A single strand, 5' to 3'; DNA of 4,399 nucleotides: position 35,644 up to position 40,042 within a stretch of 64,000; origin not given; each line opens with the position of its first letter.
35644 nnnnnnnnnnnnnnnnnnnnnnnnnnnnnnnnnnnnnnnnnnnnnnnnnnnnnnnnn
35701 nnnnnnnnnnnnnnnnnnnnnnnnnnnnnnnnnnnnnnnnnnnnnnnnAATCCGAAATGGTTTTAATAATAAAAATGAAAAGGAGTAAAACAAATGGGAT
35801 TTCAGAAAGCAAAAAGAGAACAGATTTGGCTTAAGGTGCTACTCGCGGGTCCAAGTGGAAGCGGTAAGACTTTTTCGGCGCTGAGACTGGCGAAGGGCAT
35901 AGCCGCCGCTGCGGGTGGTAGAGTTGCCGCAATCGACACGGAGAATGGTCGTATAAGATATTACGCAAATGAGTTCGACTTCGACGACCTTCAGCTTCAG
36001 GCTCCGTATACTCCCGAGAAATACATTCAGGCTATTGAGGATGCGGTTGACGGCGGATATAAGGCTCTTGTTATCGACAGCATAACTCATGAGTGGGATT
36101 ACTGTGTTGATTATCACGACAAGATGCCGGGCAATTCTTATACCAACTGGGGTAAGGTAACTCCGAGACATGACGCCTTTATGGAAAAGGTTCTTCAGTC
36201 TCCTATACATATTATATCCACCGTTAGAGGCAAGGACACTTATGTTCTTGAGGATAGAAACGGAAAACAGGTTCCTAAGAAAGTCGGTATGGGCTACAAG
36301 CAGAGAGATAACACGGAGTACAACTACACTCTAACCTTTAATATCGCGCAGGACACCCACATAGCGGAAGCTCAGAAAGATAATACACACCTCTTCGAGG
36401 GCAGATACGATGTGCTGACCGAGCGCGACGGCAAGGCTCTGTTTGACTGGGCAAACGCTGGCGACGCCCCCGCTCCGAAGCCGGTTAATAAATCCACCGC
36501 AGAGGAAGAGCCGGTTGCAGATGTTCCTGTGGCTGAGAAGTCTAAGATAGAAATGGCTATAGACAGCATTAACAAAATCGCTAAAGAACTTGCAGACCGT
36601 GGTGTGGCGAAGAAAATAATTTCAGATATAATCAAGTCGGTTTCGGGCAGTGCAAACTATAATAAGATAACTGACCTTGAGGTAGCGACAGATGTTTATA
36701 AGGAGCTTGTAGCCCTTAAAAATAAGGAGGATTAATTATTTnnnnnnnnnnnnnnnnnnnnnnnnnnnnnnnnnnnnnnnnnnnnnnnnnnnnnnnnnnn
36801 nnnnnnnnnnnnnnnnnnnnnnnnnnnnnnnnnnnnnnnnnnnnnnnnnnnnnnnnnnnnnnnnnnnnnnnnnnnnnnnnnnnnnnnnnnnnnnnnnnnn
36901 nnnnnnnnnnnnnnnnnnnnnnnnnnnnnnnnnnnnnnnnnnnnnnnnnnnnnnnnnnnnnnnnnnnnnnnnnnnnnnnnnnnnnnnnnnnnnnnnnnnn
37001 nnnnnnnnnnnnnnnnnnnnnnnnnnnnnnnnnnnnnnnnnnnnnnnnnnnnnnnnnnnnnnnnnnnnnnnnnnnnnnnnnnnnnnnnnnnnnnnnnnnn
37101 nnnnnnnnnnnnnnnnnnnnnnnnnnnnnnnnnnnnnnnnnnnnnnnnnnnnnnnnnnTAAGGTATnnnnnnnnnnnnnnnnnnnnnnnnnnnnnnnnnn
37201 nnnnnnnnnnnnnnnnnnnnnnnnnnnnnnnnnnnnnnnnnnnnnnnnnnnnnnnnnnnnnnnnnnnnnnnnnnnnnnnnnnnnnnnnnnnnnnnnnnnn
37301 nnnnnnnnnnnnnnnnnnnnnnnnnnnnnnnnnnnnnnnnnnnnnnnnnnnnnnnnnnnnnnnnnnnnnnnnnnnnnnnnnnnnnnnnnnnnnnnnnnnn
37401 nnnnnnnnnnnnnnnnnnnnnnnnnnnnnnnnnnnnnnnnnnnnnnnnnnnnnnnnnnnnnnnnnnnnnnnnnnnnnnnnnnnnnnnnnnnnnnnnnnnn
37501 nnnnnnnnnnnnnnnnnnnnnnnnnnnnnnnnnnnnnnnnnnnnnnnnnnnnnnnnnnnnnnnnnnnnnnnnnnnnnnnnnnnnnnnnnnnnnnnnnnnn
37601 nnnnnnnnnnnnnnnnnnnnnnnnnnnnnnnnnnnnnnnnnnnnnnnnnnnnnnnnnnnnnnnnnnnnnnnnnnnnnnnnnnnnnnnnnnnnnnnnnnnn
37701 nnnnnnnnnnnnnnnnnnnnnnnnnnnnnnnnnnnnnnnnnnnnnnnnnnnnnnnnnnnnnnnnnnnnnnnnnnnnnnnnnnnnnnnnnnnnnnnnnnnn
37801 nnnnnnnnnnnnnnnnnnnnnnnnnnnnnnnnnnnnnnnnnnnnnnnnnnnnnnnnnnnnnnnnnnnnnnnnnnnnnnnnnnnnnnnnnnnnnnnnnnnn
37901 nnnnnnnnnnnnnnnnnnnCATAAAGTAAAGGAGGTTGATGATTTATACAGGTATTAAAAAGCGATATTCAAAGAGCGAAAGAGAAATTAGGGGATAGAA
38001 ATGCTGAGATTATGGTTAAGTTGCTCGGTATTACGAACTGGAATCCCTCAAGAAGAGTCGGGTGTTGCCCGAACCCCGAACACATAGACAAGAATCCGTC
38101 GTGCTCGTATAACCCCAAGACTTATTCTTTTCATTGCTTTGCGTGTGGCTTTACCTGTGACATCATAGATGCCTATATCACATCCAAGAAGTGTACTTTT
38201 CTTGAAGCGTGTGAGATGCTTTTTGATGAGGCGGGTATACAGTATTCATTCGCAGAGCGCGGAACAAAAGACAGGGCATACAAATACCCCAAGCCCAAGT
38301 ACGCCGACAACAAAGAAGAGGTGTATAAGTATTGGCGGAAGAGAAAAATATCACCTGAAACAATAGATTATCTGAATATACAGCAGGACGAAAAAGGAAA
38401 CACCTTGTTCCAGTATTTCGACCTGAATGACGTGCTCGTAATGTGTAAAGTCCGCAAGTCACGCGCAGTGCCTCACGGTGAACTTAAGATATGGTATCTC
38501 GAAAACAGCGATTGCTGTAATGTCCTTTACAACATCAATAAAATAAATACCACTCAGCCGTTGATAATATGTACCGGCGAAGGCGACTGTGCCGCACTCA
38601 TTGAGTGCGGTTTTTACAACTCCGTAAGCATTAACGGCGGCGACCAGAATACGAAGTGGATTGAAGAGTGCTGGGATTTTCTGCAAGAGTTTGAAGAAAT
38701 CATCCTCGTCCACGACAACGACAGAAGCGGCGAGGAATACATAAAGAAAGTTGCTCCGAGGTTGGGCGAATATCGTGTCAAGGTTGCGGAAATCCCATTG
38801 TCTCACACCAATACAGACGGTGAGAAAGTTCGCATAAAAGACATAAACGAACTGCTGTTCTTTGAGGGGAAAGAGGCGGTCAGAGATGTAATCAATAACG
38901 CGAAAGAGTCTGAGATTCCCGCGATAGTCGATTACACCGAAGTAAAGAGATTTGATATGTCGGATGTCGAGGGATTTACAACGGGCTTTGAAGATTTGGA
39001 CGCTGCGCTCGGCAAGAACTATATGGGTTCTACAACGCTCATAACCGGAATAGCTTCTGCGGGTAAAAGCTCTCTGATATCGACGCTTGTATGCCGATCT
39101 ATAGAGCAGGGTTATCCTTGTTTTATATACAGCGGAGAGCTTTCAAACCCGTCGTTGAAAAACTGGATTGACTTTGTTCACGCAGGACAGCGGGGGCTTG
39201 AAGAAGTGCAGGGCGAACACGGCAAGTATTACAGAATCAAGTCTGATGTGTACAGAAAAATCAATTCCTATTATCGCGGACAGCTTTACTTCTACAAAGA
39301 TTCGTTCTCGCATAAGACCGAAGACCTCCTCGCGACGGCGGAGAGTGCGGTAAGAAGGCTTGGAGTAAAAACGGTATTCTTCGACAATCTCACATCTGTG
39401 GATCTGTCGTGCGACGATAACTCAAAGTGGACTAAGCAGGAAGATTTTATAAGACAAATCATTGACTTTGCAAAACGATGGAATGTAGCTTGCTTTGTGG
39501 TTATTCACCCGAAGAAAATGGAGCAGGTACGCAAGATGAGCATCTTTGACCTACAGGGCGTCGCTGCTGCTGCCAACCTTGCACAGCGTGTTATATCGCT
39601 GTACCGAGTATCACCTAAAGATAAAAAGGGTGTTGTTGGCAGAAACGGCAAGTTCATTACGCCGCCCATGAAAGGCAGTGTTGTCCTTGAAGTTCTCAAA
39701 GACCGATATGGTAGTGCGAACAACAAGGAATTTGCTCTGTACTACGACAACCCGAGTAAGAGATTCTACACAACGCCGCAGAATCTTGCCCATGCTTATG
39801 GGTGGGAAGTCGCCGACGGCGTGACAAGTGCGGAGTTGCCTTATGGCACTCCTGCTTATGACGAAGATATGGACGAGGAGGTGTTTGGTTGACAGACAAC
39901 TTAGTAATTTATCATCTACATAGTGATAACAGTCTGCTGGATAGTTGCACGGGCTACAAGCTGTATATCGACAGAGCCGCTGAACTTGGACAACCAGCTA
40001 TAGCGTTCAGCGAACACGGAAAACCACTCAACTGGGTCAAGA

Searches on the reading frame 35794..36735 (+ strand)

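Call 11: search_protein_families(library=pfam, proteins=[window:35794-36735:+], max_evalue=0.01)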
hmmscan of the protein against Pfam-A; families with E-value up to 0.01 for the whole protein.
window:35794-36735:+ (313 aa): 5 families
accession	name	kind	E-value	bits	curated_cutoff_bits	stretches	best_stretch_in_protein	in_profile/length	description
PF13479.12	AAA_24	-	4.9e-19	69.4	27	1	13-190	3-174/195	AAA domain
PF13481.12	AAA_25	-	4.2e-05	23.7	27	1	15-68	36-89/195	AAA domain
PF01656.29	CbiA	-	0.00037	20.9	25.4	1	17-288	4-88/125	CobQ/CobB/MinD/ParA nucleotide binding domain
PF06745.19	ATPase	-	0.0054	16.6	26.6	0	15-64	22-73/231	KaiC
PF13401.12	AAA_22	-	0.0063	17.3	27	0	16-95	9-91/130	AAA domain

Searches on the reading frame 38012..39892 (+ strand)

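Call 11: search_protein_families(library=pfam, proteins=[window:38012-39892:+], max_evalue=0.01)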
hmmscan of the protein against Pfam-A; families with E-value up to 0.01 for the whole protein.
window:38012-39892:+ (626 aa): 7 families
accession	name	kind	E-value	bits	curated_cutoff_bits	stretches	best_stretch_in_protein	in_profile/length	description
PF01807.25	Zn_ribbon_DnaG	-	2.7e-08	34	24.9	1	16-81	33-96/98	CHC2 zinc finger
PF03796.21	DnaB_C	-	4e-07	30.1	27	1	321-583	1-251/255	DnaB-like helicase C terminal domain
PF13155.12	Toprim_2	-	5.8e-07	30.2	22.1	1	186-266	2-80/88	Toprim-like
PF13481.12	AAA_25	-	6.1e-06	26.4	27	1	336-503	28-193/195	AAA domain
PF13662.12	Toprim_4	-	1.2e-05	25.8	25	1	184-258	3-81/85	Toprim domain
PF06745.19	ATPase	-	0.00015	21.7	26.6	1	323-497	2-161/231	KaiC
PF01751.28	Toprim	-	0.0047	17.5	23.1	0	184-261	2-96/96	Toprim domain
